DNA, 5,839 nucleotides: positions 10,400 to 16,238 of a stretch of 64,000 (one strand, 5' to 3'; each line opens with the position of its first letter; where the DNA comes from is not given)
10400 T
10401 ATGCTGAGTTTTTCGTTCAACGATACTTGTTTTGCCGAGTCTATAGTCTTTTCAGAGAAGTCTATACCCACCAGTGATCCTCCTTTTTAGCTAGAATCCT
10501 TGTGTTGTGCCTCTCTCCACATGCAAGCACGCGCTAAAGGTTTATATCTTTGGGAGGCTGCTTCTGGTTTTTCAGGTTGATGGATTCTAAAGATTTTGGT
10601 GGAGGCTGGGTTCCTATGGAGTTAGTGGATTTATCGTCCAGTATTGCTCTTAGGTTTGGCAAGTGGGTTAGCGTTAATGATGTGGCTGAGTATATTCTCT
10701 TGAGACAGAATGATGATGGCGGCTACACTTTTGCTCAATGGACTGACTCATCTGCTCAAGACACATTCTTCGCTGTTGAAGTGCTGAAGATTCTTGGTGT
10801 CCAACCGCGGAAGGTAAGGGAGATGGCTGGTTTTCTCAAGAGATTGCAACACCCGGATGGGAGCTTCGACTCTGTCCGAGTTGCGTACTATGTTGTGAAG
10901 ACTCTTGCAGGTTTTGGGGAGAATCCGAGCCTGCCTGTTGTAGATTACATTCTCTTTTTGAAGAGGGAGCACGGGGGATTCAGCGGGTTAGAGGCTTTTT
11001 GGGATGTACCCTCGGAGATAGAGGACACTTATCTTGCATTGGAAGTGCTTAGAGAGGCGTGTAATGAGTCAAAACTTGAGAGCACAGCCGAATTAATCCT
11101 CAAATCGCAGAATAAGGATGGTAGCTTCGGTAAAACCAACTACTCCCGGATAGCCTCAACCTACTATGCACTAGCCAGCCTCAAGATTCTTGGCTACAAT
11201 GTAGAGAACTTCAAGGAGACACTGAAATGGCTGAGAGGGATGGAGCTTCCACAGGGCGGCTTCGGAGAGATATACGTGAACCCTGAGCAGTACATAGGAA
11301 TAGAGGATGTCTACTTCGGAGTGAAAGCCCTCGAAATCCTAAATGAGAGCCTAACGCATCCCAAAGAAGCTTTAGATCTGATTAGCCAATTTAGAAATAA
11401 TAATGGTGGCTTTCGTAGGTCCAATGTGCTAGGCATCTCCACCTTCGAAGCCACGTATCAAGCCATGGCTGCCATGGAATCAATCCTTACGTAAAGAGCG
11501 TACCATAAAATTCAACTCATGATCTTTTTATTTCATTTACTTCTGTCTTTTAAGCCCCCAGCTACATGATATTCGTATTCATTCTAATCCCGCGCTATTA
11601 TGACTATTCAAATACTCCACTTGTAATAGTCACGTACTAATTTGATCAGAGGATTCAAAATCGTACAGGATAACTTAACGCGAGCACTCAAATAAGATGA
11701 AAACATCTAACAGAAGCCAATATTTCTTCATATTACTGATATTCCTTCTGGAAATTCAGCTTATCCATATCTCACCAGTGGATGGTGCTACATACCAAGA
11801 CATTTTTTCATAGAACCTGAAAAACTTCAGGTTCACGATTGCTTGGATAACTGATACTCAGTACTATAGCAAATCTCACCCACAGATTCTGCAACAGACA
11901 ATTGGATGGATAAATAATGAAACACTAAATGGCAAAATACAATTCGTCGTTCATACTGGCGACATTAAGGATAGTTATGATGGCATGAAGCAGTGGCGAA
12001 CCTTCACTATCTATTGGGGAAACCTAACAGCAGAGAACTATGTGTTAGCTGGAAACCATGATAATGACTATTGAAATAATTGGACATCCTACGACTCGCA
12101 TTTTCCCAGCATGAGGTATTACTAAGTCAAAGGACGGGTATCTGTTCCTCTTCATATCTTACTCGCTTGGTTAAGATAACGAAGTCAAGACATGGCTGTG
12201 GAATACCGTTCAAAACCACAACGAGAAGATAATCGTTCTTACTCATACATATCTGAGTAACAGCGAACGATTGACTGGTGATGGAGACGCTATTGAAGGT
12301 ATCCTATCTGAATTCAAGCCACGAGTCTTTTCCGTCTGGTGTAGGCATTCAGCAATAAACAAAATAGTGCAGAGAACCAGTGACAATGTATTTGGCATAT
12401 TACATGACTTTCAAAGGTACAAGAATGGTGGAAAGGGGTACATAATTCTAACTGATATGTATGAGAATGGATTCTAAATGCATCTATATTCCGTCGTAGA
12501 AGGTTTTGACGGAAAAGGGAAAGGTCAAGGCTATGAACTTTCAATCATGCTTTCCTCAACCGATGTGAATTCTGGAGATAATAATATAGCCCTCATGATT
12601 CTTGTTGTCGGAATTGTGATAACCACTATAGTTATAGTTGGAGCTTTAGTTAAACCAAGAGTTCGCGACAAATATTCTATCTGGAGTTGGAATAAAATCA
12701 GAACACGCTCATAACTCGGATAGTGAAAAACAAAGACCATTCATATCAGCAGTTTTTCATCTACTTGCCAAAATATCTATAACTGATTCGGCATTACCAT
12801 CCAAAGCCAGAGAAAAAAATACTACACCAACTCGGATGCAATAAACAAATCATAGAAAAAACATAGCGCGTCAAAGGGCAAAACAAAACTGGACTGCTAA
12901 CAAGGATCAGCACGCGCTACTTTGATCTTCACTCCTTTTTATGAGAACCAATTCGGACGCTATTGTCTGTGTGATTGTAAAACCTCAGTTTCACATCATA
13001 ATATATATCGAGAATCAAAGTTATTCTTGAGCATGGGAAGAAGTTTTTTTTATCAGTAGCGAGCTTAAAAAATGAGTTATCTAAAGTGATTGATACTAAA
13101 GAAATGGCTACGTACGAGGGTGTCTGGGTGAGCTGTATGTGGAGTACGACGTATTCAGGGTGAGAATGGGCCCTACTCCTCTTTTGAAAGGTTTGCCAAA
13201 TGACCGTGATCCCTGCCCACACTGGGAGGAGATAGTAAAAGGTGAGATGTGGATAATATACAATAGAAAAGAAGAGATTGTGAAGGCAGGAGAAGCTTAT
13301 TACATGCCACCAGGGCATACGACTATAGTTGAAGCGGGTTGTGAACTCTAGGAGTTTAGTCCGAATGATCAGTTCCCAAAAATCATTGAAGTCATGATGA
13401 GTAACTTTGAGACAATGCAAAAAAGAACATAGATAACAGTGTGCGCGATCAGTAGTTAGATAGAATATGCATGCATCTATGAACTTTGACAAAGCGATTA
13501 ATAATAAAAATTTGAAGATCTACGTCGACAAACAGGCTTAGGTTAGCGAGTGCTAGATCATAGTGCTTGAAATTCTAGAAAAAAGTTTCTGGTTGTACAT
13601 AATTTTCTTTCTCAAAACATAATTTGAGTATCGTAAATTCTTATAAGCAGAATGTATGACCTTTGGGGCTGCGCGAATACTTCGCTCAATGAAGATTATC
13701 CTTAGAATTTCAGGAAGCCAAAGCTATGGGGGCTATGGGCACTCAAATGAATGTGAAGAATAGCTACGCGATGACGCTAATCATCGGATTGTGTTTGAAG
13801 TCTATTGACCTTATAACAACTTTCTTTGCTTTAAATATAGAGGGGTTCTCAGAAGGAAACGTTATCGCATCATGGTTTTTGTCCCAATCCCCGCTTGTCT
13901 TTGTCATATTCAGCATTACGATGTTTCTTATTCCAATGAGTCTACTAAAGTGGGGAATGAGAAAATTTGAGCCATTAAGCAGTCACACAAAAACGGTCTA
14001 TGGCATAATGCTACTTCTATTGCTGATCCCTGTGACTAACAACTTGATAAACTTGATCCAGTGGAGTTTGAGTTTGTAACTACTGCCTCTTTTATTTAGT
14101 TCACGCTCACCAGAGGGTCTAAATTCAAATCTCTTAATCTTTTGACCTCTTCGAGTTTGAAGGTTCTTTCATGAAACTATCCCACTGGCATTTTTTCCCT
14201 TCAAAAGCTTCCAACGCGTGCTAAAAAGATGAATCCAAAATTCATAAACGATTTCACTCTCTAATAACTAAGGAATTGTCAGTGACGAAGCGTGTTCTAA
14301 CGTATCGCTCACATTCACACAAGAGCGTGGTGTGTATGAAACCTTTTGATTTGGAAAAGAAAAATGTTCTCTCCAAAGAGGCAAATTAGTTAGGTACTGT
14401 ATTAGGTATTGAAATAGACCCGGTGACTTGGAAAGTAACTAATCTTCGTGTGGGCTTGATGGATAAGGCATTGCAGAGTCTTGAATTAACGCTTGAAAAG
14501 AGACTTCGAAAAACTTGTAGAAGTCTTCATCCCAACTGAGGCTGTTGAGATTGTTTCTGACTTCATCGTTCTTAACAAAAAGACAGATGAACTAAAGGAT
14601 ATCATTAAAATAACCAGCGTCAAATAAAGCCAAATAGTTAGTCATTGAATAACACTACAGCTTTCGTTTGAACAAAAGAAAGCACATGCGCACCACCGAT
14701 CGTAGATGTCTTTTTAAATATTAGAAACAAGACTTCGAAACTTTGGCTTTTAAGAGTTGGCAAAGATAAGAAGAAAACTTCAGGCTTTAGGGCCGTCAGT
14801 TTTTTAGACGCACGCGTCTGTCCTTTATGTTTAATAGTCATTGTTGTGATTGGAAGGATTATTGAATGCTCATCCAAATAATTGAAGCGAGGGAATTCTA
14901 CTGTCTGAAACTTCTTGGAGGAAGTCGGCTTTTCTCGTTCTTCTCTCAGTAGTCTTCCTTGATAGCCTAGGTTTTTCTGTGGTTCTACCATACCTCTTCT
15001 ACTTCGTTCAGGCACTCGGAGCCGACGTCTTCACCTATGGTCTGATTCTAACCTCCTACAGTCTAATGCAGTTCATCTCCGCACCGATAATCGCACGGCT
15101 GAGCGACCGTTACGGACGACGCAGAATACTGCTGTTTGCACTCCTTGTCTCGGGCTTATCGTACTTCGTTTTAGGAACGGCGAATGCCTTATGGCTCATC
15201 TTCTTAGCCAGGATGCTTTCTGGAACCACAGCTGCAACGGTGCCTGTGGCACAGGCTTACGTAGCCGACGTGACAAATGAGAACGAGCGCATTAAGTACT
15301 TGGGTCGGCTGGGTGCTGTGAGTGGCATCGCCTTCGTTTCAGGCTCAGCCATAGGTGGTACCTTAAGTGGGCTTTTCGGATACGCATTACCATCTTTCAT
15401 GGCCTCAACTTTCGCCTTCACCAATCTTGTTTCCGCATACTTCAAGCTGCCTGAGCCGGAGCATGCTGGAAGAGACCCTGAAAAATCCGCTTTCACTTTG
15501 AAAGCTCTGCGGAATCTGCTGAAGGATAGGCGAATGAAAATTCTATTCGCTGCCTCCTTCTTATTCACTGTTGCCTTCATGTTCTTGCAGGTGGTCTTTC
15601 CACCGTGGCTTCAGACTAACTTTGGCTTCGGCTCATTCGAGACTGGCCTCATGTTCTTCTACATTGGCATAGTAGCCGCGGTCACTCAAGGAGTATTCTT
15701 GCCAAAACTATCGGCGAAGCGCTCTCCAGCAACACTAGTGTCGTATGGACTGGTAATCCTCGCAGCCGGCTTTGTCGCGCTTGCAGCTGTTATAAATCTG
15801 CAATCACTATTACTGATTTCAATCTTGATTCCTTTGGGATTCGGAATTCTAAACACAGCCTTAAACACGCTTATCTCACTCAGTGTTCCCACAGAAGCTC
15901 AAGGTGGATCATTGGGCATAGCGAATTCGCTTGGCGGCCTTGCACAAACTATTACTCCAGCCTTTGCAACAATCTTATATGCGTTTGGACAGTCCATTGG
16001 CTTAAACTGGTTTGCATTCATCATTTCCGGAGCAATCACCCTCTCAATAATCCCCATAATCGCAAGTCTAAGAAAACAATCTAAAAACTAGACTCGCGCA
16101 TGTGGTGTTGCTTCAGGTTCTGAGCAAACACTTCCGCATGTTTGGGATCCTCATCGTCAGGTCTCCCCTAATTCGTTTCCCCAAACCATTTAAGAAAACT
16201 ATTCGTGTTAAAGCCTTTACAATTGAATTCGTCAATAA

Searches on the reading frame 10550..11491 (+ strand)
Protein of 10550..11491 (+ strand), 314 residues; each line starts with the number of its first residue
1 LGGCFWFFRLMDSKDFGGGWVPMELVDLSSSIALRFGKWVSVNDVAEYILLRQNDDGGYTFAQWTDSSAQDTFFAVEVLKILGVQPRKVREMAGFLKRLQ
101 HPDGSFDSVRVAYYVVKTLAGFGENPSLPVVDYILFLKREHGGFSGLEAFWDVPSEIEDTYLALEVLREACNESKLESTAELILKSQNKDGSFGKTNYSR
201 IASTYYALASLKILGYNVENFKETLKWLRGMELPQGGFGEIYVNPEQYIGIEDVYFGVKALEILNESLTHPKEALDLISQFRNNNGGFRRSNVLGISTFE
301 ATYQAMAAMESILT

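Call 77: search_protein_families(library=pfam, proteins=[window:10550-11491:+], max_evalue=0.001)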
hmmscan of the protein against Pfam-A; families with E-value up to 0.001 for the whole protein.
window:10550-11491:+ (314 aa): 3 families
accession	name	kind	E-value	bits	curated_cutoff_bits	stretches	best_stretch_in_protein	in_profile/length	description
PF00432.27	Prenyltrans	-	5.1e-23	82.4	26.5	2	163-244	38-124/304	Prenyltransferase alpha-alpha toroid domain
PF13243.12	SQHop_cyclase_C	-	1.1e-06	28.3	26.1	0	164-241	146-229/319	Squalene-hopene cyclase C-terminal domain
PF13249.12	SQHop_cyclase_N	-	7.3e-05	22.5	26.2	0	162-220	34-93/291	Squalene-hopene cyclase N-terminal domain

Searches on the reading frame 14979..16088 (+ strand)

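Call 77: search_protein_families(library=pfam, proteins=[window:14979-16088:+], max_evalue=0.001)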
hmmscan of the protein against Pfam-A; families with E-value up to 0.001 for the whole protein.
window:14979-16088:+ (370 aa): 4 families
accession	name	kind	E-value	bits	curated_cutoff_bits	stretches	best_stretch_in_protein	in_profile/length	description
PF07690.21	MFS_1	-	1.8e-52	178.8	33.4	1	2-327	15-347/347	Major Facilitator Superfamily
PF12832.13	MFS_1_like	-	1.1e-15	58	25.2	1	2-319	18-347/373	MFS_1 like family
PF05977.19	MFS_3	-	1.9e-08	33.7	27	1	85-321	118-356/524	Transmembrane secretion effector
PF00083.30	Sugar_tr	-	9.1e-08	31.8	22.3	1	18-126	46-160/452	Sugar (and other) transporter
